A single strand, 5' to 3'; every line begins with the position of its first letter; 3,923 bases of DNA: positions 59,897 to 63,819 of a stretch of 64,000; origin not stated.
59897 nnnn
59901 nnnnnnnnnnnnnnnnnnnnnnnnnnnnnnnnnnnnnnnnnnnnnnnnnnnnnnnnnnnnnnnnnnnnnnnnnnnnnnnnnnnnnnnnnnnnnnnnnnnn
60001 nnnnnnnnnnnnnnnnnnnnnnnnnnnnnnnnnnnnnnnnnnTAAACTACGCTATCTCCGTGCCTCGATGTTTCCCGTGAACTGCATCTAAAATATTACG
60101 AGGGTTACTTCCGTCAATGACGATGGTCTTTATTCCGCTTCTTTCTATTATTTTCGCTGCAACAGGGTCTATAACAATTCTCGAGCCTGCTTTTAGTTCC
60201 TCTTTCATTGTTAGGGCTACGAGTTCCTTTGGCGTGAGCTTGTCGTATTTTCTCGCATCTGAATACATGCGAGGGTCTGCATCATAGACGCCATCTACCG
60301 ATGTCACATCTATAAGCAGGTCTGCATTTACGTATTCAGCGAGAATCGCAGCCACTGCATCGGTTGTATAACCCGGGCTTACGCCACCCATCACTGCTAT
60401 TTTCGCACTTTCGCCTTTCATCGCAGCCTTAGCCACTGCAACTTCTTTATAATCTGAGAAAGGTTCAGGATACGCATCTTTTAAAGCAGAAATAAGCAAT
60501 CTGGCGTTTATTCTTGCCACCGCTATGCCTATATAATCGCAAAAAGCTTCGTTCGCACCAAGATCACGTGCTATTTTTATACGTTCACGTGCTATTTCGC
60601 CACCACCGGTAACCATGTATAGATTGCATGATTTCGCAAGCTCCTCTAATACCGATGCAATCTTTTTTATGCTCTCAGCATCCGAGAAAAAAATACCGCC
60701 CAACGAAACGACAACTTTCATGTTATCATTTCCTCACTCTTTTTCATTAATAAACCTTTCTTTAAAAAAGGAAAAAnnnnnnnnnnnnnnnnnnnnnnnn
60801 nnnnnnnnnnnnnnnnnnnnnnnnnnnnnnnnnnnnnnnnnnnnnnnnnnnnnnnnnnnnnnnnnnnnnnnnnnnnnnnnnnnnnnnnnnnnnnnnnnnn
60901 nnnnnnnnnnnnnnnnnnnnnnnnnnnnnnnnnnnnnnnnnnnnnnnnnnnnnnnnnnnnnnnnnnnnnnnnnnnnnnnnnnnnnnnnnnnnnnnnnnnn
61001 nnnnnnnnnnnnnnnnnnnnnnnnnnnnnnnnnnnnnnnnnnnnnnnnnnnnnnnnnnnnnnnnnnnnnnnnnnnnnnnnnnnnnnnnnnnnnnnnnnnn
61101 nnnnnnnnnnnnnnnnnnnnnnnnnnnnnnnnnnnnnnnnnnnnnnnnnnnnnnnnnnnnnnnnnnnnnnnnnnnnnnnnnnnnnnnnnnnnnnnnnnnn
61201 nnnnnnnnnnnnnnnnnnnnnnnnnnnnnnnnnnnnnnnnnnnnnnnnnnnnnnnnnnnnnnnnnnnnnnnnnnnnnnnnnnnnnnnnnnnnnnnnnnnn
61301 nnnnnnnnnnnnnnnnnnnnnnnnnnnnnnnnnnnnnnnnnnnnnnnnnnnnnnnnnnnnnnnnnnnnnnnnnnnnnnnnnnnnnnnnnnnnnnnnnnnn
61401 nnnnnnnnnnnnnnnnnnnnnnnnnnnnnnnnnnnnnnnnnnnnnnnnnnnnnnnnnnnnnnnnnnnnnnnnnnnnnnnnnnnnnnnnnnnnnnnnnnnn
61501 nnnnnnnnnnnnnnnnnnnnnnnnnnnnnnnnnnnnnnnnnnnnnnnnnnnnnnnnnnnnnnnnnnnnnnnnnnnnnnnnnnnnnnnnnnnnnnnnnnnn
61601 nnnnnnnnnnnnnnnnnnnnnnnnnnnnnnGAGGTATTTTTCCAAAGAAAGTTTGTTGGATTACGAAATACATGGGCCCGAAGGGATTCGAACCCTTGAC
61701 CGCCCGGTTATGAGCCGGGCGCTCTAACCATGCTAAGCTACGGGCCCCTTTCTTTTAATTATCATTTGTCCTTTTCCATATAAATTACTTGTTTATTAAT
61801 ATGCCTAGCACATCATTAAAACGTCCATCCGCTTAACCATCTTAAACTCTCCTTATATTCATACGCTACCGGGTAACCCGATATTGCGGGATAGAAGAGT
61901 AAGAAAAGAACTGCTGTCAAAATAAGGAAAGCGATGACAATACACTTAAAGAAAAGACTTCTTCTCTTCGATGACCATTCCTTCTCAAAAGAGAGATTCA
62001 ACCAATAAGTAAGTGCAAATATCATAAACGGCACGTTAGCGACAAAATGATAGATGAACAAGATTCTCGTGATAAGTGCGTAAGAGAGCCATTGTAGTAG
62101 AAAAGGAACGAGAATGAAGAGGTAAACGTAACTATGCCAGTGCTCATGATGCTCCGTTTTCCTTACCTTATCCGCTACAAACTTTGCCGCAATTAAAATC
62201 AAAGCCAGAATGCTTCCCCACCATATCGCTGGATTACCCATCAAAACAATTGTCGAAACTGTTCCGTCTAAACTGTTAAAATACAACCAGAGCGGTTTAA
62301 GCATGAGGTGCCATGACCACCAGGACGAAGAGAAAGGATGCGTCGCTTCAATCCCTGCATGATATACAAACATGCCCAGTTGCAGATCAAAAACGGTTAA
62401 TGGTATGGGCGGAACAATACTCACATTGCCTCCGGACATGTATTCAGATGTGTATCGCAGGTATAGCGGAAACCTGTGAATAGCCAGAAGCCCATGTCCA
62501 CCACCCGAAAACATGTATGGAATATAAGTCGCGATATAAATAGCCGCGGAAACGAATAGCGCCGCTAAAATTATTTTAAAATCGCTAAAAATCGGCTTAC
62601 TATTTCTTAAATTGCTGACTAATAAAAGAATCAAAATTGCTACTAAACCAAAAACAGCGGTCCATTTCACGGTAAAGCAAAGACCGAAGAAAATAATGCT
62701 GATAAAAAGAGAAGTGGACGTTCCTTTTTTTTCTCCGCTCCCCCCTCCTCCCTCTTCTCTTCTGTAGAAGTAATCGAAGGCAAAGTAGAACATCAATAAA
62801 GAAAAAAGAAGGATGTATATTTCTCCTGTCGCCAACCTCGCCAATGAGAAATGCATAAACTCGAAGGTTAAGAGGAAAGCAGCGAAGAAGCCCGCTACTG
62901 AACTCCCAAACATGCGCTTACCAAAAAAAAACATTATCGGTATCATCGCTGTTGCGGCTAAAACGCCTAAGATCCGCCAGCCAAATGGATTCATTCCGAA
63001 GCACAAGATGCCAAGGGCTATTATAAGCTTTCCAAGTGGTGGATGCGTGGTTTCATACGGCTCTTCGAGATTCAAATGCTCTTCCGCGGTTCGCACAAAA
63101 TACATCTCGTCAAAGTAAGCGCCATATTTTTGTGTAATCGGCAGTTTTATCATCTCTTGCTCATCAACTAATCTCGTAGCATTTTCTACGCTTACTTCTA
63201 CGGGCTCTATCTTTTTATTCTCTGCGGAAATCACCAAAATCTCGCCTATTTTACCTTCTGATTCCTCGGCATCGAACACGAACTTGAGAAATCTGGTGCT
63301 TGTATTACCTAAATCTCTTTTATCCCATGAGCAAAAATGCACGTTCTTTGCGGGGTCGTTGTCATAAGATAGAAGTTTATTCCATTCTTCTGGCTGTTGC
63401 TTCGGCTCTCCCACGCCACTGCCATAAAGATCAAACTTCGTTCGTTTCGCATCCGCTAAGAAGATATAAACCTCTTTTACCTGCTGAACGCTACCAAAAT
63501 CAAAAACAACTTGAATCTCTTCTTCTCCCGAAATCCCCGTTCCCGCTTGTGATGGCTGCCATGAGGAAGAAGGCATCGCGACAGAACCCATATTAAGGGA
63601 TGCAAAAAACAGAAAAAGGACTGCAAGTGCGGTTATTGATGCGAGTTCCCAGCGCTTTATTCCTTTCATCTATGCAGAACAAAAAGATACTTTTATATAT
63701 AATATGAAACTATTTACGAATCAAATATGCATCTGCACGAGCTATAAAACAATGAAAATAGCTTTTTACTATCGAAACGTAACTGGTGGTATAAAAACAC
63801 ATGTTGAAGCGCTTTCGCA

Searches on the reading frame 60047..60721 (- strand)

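Call 93: search_protein_families(library=pfam, proteins=[window:60047-60721:-], max_evalue=0.00001)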
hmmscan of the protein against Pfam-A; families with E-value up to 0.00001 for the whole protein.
window:60047-60721:- (224 aa): 1 family
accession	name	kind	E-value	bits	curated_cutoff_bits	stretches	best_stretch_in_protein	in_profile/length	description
PF00696.33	AA_kinase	-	2.1e-30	106.6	24.9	1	1-203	1-234/234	Amino acid kinase family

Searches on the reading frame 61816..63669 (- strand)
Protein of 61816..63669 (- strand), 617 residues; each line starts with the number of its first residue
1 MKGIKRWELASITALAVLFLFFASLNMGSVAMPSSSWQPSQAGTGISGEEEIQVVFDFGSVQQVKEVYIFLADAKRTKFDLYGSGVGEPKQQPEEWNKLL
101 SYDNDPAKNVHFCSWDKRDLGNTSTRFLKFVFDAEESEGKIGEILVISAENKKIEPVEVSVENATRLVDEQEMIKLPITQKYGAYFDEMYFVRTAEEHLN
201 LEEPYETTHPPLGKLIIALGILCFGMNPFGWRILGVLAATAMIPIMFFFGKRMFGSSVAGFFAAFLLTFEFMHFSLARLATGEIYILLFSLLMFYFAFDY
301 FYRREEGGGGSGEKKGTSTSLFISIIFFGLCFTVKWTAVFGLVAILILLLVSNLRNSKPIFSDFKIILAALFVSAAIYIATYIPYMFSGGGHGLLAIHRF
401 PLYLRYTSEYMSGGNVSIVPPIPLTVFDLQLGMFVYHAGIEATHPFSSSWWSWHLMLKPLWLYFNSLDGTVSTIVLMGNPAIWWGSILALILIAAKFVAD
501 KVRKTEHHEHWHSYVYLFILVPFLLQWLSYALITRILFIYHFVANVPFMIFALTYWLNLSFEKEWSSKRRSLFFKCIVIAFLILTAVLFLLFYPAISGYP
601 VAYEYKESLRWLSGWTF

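Call 93: search_protein_families(library=pfam, proteins=[window:61816-63669:-], max_evalue=0.00001)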
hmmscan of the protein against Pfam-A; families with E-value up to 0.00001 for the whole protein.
window:61816-63669:- (617 aa): 3 families
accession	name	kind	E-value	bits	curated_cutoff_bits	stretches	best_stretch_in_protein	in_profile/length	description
PF16192.10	PMT_4TMC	-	5.8e-24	85.1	32.4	1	427-615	6-202/202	C-terminal four TMM region of protein-O-mannosyltransferase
PF13231.12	PMT_2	-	3.1e-11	44.2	26.1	1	209-375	2-152/160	Dolichyl-phosphate-mannose-protein mannosyltransferase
PF02366.24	PMT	-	1.3e-07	31.8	22.7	1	225-382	79-233/245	Dolichyl-phosphate-mannose-protein mannosyltransferase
